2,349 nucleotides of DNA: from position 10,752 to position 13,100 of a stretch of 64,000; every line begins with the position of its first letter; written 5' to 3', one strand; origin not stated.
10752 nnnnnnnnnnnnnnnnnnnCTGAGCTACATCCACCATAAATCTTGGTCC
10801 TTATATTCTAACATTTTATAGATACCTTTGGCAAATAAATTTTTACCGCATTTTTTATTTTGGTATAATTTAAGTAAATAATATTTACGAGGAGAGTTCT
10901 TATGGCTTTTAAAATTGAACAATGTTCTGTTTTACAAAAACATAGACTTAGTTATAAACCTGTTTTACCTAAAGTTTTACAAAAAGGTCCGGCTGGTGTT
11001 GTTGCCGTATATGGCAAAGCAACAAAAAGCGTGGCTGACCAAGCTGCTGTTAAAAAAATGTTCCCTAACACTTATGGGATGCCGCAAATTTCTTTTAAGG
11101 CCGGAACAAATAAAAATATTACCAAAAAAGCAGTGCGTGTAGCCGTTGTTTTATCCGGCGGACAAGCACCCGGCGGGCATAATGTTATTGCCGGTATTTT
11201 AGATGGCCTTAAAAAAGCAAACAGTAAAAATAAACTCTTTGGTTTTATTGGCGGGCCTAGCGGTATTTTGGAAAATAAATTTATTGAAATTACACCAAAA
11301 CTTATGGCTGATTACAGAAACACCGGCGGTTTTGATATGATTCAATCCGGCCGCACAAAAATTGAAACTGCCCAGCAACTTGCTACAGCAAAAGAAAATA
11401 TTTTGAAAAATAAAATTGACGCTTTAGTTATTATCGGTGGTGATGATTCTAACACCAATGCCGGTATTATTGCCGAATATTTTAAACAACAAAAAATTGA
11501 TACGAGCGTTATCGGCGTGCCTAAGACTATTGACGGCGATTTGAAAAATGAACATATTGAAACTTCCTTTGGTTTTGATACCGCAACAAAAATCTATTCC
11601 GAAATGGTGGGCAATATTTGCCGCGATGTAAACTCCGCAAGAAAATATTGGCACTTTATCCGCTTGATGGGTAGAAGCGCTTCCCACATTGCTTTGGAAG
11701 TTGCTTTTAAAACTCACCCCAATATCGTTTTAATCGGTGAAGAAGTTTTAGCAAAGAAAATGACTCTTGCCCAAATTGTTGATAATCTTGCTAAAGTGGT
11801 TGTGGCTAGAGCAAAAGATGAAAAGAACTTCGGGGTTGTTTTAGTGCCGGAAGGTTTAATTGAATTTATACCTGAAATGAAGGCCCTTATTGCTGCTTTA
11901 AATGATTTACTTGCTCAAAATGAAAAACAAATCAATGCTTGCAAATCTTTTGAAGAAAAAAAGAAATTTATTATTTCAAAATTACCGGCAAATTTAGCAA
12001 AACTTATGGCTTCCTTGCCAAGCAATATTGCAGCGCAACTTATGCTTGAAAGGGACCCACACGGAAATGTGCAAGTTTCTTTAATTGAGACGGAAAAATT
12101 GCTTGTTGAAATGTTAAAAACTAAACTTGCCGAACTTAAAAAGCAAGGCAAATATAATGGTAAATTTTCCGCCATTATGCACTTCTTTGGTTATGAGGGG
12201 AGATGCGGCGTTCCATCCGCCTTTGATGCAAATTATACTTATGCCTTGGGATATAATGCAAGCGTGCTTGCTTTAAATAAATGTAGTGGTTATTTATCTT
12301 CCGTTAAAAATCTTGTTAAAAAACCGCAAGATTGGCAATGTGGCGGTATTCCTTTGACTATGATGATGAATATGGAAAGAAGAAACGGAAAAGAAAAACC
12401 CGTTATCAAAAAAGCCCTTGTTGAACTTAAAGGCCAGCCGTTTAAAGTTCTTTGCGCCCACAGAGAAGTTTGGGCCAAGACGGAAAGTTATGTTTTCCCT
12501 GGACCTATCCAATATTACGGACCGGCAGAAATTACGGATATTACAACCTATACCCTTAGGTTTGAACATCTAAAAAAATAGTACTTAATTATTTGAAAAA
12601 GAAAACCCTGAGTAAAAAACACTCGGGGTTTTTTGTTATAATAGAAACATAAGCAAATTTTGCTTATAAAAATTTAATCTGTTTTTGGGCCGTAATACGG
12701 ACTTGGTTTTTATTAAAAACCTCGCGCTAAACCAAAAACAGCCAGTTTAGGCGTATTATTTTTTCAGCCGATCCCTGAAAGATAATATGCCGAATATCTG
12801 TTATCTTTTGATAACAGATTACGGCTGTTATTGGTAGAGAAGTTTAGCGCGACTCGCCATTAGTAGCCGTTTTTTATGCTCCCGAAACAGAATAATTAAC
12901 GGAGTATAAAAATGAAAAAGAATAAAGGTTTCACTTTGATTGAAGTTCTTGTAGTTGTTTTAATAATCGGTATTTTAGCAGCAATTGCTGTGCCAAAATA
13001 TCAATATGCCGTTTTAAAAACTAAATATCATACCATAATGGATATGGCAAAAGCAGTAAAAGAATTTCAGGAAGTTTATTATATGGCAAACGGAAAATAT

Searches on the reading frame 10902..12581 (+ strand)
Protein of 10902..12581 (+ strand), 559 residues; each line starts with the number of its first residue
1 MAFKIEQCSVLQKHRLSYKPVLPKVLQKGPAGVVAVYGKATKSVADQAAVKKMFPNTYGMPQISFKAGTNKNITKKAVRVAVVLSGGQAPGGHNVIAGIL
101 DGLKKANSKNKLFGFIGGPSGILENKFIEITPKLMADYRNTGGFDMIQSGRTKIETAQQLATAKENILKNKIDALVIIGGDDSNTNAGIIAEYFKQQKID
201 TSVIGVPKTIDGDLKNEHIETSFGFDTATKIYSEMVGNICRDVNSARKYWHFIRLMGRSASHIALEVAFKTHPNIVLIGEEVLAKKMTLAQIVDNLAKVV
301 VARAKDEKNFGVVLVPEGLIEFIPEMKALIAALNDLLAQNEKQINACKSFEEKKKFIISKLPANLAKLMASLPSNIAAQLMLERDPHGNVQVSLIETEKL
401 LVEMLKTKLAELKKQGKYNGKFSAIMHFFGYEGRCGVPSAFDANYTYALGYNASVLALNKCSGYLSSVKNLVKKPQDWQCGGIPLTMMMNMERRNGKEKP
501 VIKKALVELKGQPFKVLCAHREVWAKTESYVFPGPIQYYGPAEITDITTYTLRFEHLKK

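Call 17: search_protein_families(library=pfam, proteins=[window:10902-12581:+])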
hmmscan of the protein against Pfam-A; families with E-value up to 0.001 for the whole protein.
window:10902-12581:+ (559 aa): 1 family
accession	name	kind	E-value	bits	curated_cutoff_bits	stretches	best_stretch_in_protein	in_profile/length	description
PF00365.25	PFK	-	2.1e-38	132.7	30.9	1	79-453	1-273/277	Phosphofructokinase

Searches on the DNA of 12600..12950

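Call 57: search_rna_families(source=window, start=12600, end=12950, threshold=evalue, max_evalue=5)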
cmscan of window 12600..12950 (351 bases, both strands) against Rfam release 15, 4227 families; matches with E-value up to 5: 9.
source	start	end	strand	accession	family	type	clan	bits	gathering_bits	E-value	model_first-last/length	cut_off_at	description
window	12611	12668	-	RF02064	STnc370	Gene; sRNA;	-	22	54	1.5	1-71/71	no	Enterobacterial sRNA STnc370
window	12600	12686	+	RF01770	rimP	Cis-reg; leader;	-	19.5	47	0.77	32-102/102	5'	Gammaprotebacteria rimP leader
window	12666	12753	-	RF00111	SdsR_RyeB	Gene; sRNA;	CL00105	17.4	38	1.2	1-100/100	no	SdsR_RyeB RNA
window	12600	12638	+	RF00514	His_leader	Cis-reg; leader;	-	16.2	49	2.5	88-126/126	5'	Histidine operon leader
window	12600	12636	+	RF02399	NsiR1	Gene; sRNA;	-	15.2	39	1.6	14-60/60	5'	Nitrogen stress-induced RNA 1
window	12600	12664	-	RF02450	ncr1175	Gene; sRNA;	-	15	60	3.3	1-110/110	no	Bacillus sRNA ncr1175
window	12600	12676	-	RF02634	EF3314_EF3315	Gene; sRNA;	-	13.2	100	1.1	1-101/141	3'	Enterococcus sRNA EF3314_EF3315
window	12602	12706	+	RF00125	IS128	Gene; sRNA;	-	12.1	80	4.9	1-209/209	no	IS128 RNA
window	12600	12875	+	RF02660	icaR_3p_UTR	Cis-reg;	-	10.6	369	4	139-390/390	5'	icaR 3'UTR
